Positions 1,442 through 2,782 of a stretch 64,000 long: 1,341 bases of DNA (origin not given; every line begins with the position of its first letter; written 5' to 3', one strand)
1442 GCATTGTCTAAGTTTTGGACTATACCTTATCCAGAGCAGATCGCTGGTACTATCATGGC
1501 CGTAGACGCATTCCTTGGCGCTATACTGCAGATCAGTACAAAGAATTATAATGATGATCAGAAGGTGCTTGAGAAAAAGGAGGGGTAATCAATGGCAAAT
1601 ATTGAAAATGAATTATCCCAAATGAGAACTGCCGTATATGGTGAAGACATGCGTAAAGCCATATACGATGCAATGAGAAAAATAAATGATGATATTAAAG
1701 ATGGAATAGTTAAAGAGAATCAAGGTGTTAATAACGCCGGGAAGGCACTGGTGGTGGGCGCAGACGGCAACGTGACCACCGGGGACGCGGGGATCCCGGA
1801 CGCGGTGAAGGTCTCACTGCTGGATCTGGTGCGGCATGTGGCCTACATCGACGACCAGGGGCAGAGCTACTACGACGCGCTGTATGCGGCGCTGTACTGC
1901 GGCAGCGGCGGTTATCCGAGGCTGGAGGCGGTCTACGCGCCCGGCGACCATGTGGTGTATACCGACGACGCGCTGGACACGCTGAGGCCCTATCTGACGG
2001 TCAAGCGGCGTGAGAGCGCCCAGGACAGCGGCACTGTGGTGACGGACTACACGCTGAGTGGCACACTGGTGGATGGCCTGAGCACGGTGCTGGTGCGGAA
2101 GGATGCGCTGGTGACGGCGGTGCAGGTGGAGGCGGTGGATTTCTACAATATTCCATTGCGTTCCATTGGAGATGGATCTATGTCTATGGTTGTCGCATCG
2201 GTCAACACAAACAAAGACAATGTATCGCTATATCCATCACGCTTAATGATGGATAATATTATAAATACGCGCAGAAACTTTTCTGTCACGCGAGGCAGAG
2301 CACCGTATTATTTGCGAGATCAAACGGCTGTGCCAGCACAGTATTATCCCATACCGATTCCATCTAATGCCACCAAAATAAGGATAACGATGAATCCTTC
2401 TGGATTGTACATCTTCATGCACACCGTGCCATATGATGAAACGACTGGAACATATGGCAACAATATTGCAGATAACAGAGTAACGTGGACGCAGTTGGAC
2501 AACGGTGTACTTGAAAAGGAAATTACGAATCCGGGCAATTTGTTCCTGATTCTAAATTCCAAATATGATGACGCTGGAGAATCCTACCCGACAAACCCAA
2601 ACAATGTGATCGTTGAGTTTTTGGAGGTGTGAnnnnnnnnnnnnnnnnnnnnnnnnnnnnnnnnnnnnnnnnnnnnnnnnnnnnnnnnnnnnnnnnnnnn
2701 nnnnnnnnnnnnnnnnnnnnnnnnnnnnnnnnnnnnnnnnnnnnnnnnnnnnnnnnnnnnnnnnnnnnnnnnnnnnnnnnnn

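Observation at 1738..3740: Two sharply bounded GC-rich (about 60-65%) patches inside the tail fiber/tailspike genes plus a fossil endolysin N-terminus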

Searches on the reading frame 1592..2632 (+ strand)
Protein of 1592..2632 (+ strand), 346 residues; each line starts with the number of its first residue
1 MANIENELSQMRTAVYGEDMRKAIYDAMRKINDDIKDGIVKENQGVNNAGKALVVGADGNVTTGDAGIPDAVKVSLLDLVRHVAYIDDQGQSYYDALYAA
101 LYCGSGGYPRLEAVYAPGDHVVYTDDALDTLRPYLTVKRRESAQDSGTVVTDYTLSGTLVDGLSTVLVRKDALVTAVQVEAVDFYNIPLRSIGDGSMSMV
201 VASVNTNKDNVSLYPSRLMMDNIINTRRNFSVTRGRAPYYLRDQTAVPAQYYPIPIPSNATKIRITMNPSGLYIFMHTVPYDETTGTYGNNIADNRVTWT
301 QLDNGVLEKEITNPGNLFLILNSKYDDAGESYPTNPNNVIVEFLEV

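Call 7: search_protein_families(library=pfam, proteins=[window:1592-2632:+], max_evalue=0.01)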
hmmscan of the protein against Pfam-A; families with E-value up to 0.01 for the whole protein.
window:1592-2632:+ (346 aa): 0 families

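Call 8: search_protein_families(library=phrogs, proteins=[window:1592-2632:+], max_evalue=0.01)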
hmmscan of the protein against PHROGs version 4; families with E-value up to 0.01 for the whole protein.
window:1592-2632:+ (346 aa): 0 families

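Call 9: find_encoding_contigs(protein=window:1592-2632:+, flank=10000, max_places=10)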
Protein window:1592-2632:+ (346 aa): 3 contigs read that carry it; 2 places shown.
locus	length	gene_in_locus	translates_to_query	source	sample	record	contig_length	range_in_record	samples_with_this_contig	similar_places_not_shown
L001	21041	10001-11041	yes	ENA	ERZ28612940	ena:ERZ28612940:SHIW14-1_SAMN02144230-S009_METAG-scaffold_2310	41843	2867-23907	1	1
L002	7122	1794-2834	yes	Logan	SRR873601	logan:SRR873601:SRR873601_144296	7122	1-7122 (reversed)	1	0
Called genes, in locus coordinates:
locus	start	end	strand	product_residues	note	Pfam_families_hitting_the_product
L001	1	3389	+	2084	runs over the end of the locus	?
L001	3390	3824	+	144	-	-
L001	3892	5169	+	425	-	-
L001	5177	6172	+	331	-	-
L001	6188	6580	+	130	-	-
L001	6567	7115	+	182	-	-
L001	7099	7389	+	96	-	-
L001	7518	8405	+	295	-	-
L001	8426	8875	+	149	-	-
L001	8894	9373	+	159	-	-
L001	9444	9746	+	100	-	-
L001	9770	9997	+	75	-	PF16938:Phage_holin_Dp1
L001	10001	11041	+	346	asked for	-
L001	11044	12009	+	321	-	-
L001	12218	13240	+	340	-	PF25309:ELLD, PF08239:SH3_3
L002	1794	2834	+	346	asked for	-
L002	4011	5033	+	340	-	PF25309:ELLD, PF08239:SH3_3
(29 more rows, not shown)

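Call 11: find_homologous_proteins(query=window:1592-2632:+, max_evalue=0.001)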
Query window:1592-2632:+ (346 aa): 70 proteins with E <= 0.001 among 2386 candidates.
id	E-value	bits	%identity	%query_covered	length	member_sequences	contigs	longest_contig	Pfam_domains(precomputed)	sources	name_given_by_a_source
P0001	5.8e-149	514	76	89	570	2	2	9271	PF13472.13,PF16255.12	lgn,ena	-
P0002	2.9e-122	426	67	84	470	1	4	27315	-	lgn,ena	-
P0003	3.5e-97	344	56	84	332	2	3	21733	-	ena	-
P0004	3.1e-82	295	49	81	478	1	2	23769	-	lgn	-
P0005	9.3e-78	280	45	92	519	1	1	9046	-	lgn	-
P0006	1.2e-74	269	48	81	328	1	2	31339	-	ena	-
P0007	2.1e-71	259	47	81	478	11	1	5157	-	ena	-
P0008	7.6e-71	257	52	80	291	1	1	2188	-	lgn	-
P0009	1.5e-70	256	46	68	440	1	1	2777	PF07523.19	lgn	-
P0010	6.9e-70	254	44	92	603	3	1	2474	-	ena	-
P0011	8.3e-70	254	47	81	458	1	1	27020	-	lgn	-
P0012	2.8e-69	252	47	90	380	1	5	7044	-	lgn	-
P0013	7.6e-67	244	47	81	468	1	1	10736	-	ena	-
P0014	4.6e-66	241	49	78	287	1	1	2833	-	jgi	jgi:hypothetical protein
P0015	1.2e-61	227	45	95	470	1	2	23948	-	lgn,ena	-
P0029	9.1e-45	171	50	30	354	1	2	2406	-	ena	-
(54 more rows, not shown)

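Call 13: find_related_loci(query=window:1592-2632:+, collection=viral_contigs, flank=6000)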
Query window:1592-2632:+ (346 aa) in viral_contigs; peptide patterns used: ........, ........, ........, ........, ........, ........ (x = any residue, [..] = any of these).
7 stretches matched a pattern, but none encodes a relative of the query by tblastn (E <= 1e-3).
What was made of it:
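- Tried and rejected: The single fibre protein found no relative in IMG/VR (call 13).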

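Call 15: find_encoding_contigs(protein=P0001, flank=8000, max_places=3)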
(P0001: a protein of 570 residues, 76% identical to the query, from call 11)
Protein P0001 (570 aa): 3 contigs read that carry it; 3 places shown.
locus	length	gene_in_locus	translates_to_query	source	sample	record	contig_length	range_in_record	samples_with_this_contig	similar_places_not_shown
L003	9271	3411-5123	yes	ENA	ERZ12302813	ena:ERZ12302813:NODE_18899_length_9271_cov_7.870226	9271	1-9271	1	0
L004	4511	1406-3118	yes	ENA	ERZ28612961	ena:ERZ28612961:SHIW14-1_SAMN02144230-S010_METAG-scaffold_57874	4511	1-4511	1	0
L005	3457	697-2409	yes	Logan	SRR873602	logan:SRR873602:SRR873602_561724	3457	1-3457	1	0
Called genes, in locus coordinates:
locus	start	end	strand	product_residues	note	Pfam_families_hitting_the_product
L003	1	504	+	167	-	?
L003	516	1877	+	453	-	-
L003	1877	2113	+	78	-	-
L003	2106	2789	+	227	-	-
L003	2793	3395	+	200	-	-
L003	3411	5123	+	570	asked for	PF16255:Lipase_GDSL_lke, PF13472:Lipase_GDSL_2 (weak)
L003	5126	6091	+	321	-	-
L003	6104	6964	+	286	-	PF25309:ELLD, PF08239:SH3_3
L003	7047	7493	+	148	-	PF05105:Phage_holin_4_1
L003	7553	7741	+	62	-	-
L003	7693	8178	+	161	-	-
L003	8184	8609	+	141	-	-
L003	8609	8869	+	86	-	-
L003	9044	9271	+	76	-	?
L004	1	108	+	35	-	?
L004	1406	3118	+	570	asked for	PF16255:Lipase_GDSL_lke, PF13472:Lipase_GDSL_2 (weak)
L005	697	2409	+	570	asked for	PF16255:Lipase_GDSL_lke, PF13472:Lipase_GDSL_2 (weak)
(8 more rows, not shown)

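Call 16: find_encoding_contigs(protein=P0002, flank=8000, max_places=3)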
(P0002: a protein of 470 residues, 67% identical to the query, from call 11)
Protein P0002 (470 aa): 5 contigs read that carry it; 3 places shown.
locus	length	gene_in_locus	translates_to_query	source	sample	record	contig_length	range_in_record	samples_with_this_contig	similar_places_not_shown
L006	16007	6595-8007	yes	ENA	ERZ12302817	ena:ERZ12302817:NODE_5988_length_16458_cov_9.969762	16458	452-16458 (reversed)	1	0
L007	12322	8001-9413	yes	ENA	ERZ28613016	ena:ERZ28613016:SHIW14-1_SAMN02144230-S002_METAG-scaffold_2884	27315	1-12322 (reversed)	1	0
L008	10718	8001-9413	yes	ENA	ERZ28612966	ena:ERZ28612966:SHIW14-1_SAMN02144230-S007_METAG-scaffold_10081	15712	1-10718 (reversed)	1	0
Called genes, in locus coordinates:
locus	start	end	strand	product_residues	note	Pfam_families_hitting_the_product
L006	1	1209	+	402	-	?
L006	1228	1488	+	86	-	-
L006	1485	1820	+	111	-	PF05521:Phage_HCP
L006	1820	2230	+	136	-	PF04883:HK97-gp10_like (weak)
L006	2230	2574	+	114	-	PF11367:Tail_completion_gp17 (faint)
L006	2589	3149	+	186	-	-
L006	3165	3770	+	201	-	-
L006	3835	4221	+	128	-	-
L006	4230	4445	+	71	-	-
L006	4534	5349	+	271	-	-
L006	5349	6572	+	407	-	PF06605:Prophage_tail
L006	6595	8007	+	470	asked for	-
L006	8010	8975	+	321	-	PF12708:Pect-lyase_RHGA_epim (weak)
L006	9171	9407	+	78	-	-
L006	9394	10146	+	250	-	PF08239:SH3_3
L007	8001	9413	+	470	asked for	-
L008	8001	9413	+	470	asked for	-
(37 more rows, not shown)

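Call 17: find_encoding_contigs(protein=P0003, flank=8000, max_places=3)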
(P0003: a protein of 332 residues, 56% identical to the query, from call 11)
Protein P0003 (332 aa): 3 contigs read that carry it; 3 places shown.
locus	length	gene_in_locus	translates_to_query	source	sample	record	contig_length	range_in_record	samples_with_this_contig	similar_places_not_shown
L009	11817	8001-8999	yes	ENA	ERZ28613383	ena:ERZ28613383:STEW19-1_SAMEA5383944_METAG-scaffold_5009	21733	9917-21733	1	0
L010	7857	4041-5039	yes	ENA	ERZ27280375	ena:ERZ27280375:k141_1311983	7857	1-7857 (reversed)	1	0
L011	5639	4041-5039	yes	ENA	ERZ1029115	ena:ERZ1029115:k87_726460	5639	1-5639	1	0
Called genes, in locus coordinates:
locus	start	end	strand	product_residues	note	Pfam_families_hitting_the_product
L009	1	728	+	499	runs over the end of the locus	-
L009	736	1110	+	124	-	-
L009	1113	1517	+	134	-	-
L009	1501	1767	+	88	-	-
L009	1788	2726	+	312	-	-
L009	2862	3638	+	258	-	-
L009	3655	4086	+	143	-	-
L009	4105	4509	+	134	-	-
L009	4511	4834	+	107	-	-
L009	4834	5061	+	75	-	PF16938:Phage_holin_Dp1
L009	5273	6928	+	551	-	PF12708:Pect-lyase_RHGA_epim (faint)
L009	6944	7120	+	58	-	-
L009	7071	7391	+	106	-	-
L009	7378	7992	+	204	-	-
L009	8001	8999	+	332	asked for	-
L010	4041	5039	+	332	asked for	-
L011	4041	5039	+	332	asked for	-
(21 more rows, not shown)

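Call 29: find_encoding_contigs(protein=P0029, flank=5000, max_places=4)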
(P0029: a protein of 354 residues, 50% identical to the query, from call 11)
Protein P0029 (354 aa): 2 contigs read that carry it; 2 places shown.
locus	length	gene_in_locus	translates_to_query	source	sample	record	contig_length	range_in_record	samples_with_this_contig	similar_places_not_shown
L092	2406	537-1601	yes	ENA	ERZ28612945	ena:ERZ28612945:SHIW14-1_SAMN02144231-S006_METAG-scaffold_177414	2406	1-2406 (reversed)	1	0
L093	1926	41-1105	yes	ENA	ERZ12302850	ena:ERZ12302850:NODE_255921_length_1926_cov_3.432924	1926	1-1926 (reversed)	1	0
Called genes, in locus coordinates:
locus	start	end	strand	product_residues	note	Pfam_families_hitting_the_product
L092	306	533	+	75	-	PF16938:Phage_holin_Dp1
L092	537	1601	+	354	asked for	-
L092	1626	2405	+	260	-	?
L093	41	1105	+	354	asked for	-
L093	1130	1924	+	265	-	?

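Call 31: find_related_loci(query=A1, collection=genome_contigs, flank=8000)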
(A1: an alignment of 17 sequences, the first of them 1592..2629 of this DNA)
Query A1 (346 aa) in genome_contigs; peptide patterns used: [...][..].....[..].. (x = any residue, [..] = any of these).
12 stretches matched a pattern; 6 encode a relative of the query (tblastn E <= 1e-3); 6 distinct loci.
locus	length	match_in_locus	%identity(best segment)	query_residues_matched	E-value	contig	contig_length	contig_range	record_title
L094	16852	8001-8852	50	66-346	5e-89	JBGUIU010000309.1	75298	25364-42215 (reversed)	MAG: Paludibacteraceae bacterium isolate ruminal_MAG_32 ruminal_MAG_32_contig_0309, whole genome shotgun sequence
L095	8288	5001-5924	53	38-346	2e-87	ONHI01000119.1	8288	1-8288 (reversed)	uncultured Clostridiales bacterium isolate RUG311 genome assembly, contig: scaffold_10769, whole genome shotgun sequence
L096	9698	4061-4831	43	67-324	1e-56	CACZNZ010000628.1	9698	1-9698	MAG: uncultured Lachnospiraceae bacterium isolate RUG12788 genome assembly, contig: RUG12788_asm_628, whole genome shotg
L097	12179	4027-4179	57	67-115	4e-9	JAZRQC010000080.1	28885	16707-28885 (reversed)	MAG: Ructibacterium sp. isolate T1900045368_YK20190058.MAGScoT_cleanbin_000003 SGB_6847_k141_893424, whole genome shotgu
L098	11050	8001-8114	55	67-104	3e-8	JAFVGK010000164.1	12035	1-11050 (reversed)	MAG: Blautia sp. isolate RGIG5147 Sheep_Abomasum-4__c521947, whole genome shotgun sequence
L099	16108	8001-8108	53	67-102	4e-8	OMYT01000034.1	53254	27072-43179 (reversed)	uncultured Clostridiales bacterium isolate RUG095 genome assembly, contig: scaffold_823, whole genome shotgun sequence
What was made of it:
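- Tried and rejected: The six genome hits are all rumen MAG contigs (Clostridiales, Lachnospiraceae, Blautia, Ructibacterium and one Paludibacteraceae bin), with 43-57% identity, and none is a close relative (call 31).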

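Call 52: predict_structure(alignment_id=A3)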
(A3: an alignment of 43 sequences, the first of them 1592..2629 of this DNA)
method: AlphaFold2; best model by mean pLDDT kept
length: 346 residues; sequences in the alignment: 43
mean_pLDDT: 86.1   pTM: 0.70
mean pLDDT of the five models: 86.1, 85.8, 83.6, 83.5, 82.4
residues with pLDDT >= 90: 228; 70-90: 43; 50-70: 61; < 50: 14
segments of 3 or more residues with pLDDT < 50: 1-4, 38-41
pLDDT, mean of each block of 10 residues (from residue 1): 48 54 74 59 58 63 62 77 67 73 70 96 96 97 92 96 95 93 97 97 97 98 97 98 98 97 98 98 96 95 97 94 97 97 93
secondary structure, 60 per line:
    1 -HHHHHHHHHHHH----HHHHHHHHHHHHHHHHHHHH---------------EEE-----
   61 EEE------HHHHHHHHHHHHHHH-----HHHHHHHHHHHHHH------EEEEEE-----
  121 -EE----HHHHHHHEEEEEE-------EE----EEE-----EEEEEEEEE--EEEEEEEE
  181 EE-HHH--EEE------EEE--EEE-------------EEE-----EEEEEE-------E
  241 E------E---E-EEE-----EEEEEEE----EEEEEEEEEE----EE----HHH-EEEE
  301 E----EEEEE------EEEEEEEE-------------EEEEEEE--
elements in order: H2-13 H18-37 E53-55 E61-63 H70-84 H90-103 E110-115 H128-134 E135-140 E154-156 E162-170 E173-182 E189-191 E198-200 E203-205 E219-221 E227-232 E254-256 E262-268 E273-282 E297-301 E306-310 E317-324 E338-344

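Call 55: fold_search(model_id=the predicted structure, library=pdb)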
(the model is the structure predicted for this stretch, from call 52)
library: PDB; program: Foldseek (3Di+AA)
matches with E <= 10: 1119; with E <= 0.001: 2
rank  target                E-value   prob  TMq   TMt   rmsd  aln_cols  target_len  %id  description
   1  7kwc                  4.4e-04  0.33  0.12  0.16  20.3       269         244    8  Surface glycan-binding protein B (truncated) from Bacteroides thetaiotaomicron (released 2021-02-17)
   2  3hbz                  8.7e-04  0.77  0.20  0.20  14.8       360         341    9  Crystal structure of a putative glycoside hydrolase (bt_2081) from bacteroides thetaiotaomicron vpi-5482 at 2.05 A resol (released 2009-05-26)
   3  8hcj_A                3.2e-03  0.66  0.20  0.17  14.0       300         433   10  Structure of GH43 family enzyme, Xylan 1, 4 Beta- xylosidase from pseudopedobacter saltans (released 2023-11-15)
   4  2gsy_E                3.5e-03  0.44  0.17  0.15  14.9       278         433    9  The 2.6A structure of Infectious Bursal Virus Derived T=1 Particles (released 2006-07-18)
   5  2df7_N                3.5e-03  0.30  0.16  0.15  15.3       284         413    9  Crystal structure of infectious bursal disease virus VP2 subviral particle (released 2006-06-27)
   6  2df7_Q                3.9e-03  0.28  0.15  0.13  16.6       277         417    9  Crystal structure of infectious bursal disease virus VP2 subviral particle (released 2006-06-27)
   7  4het_A                4.7e-03  0.60  0.21  0.21  13.1       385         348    7  Crystal structure of a putative glycoside hydrolase (BT3745) from Bacteroides thetaiotaomicron VPI-5482 at 2.10 A reso (released 2012-10-24)
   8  2ral_B                5.5e-03  0.25  0.15  0.16  17.0       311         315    8  Crystal Structure Analysis of double cysteine mutant of S.epidermidis adhesin SdrG: Evidence for the Dock,Lock and Lat (released 2007-11-06)
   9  4het_B                5.8e-03  0.38  0.19  0.19  15.9       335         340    6  Crystal structure of a putative glycoside hydrolase (BT3745) from Bacteroides thetaiotaomicron VPI-5482 at 2.10 A reso (released 2012-10-24)
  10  7kwb_A                6.2e-03  0.28  0.15  0.13  17.5       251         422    9  Surface glycan-binding protein B from Bacteroides thetaiotaomicron (released 2021-02-17)
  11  2df7_S                6.2e-03  0.25  0.16  0.15  14.7       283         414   11  Crystal structure of infectious bursal disease virus VP2 subviral particle (released 2006-06-27)
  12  3fbm                  7.3e-03  0.38  0.17  0.15  13.9       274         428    8  D431N Mutant VP2 Protein of Infectious Bursal Disease Virus; Derived T=1 Particles (released 2009-01-13)
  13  7vrp_J                7.7e-03  0.35  0.17  0.15  15.9       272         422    8  Structure of infectious bursal disease virus Gx strain (released 2022-03-30)
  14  7k44                  8.2e-03  0.28  0.15  0.14  17.6       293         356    8  SGBP-B from a complex xyloglucan utilization locus in Bacteroides uniformis (released 2021-09-29)
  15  7vrn_I                8.2e-03  0.28  0.16  0.14  18.6       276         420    9  Structure of infectious bursal disease virus Gt strain (released 2022-03-30)
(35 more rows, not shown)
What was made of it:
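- Tried and rejected: The 'head = glycan binding' idea therefore remains an inference (call 55).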

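Call 63: find_related_loci(query=A3, collection=metagenome_contigs, flank=6000)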
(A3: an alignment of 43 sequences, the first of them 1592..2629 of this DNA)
Query A3 (346 aa) in metagenome_contigs; peptide patterns used: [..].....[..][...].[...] (x = any residue, [..] = any of these).
98 stretches matched a pattern; 68 encode a relative of the query (tblastn E <= 1e-3); 68 distinct loci.
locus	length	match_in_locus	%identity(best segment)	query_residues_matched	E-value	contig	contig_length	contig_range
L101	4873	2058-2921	67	57-346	4e-131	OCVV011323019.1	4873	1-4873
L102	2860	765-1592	47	67-346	4e-71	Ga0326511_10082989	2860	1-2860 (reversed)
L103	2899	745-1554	40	57-332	2e-52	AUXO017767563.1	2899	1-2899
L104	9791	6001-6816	36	65-346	2e-49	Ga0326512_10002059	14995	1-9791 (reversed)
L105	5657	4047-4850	34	66-343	1e-38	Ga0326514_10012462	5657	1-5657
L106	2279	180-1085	31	18-343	6e-33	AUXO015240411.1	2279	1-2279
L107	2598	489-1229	33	65-320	2e-28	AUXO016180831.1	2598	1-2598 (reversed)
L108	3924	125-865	33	65-320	2e-28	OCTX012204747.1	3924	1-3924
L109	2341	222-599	47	65-193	1e-27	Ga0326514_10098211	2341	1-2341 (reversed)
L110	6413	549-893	46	65-180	8e-24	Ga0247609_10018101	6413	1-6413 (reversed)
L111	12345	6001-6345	46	65-180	9e-24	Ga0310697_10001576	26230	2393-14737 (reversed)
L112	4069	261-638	42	65-193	1e-23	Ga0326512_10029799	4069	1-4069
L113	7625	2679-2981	51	66-168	4e-23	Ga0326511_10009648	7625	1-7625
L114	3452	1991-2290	49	67-168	2e-22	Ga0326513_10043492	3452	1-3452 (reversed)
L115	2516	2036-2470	40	71-221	6e-21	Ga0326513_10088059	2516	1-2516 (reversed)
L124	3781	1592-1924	42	67-179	1e-18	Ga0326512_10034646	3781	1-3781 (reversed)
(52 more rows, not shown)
